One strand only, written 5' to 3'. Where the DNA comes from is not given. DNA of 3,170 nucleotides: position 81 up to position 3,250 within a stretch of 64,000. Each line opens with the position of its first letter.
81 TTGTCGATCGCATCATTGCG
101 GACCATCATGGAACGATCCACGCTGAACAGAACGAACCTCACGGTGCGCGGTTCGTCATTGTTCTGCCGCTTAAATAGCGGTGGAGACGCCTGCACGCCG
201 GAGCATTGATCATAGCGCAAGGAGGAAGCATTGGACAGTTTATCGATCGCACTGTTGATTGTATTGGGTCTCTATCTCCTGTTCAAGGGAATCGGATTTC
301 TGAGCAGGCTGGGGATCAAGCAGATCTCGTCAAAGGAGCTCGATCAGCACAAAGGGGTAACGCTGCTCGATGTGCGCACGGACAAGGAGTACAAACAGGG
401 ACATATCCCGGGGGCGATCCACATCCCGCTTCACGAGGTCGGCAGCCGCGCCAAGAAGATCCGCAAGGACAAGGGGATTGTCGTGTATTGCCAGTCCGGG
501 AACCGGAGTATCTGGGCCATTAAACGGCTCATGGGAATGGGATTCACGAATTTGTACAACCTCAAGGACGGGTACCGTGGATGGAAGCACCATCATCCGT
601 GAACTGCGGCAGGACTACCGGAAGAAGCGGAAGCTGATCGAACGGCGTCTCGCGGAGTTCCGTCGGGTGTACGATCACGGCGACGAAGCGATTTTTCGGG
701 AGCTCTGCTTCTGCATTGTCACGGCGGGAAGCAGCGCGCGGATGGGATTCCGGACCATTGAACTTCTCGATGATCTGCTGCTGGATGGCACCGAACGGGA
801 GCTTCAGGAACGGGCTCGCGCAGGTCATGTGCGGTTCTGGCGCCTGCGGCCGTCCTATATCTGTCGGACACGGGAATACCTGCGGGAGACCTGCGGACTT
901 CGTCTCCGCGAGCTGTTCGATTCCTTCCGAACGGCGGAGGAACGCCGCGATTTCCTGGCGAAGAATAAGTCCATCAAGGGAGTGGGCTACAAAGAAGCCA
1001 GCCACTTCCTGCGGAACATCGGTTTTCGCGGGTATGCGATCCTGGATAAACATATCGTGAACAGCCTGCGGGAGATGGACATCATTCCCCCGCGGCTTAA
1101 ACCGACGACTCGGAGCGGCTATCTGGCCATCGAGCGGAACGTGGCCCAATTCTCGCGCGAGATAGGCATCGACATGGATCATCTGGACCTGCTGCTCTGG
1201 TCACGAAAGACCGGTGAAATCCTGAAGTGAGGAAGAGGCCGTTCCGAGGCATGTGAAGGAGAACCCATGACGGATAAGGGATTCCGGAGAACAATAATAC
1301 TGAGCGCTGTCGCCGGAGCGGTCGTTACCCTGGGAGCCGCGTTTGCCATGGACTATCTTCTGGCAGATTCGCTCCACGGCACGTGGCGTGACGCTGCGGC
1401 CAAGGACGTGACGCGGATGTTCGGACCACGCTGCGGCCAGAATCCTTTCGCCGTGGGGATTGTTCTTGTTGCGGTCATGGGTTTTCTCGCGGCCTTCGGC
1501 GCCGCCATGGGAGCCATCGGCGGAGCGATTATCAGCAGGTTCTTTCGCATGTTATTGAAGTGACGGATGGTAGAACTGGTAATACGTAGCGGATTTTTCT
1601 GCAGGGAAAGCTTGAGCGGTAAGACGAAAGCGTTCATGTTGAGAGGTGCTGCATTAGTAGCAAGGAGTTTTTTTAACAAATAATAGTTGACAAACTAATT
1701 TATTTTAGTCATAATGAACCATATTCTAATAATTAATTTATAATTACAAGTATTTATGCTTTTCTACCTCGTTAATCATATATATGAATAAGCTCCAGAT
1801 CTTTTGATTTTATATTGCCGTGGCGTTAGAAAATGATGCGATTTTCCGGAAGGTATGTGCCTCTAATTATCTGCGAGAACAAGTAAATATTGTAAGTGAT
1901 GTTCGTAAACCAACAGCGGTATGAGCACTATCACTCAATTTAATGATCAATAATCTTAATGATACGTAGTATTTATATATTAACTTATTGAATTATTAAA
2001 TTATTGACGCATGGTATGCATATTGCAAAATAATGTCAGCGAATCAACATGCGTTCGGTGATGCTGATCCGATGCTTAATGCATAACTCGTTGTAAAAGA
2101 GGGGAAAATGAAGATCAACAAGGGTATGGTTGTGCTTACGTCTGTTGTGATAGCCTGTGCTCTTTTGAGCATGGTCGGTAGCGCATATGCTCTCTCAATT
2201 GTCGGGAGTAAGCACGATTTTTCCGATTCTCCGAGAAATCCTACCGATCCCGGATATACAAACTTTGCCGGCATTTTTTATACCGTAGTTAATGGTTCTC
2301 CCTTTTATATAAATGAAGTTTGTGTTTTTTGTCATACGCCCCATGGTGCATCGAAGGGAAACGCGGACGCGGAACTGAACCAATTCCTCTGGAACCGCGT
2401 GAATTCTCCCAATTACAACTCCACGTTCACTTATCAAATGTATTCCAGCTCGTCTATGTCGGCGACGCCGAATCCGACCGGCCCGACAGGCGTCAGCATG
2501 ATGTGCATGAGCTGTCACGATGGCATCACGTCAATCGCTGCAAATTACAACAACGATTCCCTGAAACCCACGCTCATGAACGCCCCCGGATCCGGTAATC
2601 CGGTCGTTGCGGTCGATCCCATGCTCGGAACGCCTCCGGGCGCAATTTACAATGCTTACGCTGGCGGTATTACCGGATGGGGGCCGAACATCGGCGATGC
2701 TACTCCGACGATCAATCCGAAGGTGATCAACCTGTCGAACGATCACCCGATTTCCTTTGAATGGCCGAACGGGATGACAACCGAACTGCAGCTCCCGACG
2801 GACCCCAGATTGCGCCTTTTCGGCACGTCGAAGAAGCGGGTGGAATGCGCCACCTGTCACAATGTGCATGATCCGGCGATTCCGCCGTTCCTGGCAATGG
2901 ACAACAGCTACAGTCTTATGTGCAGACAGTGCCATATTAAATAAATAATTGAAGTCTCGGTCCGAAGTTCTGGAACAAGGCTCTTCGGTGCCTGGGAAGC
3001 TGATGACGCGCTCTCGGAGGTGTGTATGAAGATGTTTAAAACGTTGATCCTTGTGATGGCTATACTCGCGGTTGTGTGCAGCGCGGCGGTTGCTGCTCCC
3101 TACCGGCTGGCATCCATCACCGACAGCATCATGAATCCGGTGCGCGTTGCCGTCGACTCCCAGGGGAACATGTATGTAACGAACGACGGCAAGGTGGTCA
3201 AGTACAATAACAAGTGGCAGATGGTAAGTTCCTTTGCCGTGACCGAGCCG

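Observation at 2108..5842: Secreted tetrahaem cytochrome paired with a 938-aa double beta-propeller protein: candidate cytochrome-filament/EET assembly pair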

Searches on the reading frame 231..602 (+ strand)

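Call 3: search_protein_families(library=pfam, proteins=[window:231-602:+], max_evalue=0.01)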
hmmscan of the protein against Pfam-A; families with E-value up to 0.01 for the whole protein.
window:231-602:+ (123 aa): 1 family
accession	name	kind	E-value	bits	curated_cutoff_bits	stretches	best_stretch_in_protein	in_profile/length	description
PF00581.25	Rhodanese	-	3.6e-23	82.4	22.2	1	38-120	9-101/102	Rhodanese-like domain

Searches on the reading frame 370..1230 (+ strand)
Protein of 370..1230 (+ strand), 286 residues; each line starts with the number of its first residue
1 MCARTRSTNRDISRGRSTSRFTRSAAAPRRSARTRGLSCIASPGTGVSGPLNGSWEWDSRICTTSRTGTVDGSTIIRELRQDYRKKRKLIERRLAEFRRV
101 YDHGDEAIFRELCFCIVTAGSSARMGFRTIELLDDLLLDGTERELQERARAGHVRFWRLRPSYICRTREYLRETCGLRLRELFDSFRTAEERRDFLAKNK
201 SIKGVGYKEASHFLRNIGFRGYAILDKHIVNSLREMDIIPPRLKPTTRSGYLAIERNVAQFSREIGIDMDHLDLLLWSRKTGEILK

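Call 14: search_protein_families(library=pfam, proteins=[window:370-1230:+], max_evalue=0.001)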
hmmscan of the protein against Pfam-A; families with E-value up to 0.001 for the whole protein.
window:370-1230:+ (286 aa): 1 family
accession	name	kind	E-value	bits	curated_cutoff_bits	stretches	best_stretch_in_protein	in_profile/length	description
PF22175.2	Ogg-HhH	-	3.7e-48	163.8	27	1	90-267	1-173/173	8-oxoguanine DNA glycosylase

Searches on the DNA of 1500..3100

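Call 53: search_rna_families(source=window, start=1500, end=3100, threshold=evalue, max_evalue=1)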
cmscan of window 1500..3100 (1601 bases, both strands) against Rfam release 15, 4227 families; matches with E-value up to 1: 0.
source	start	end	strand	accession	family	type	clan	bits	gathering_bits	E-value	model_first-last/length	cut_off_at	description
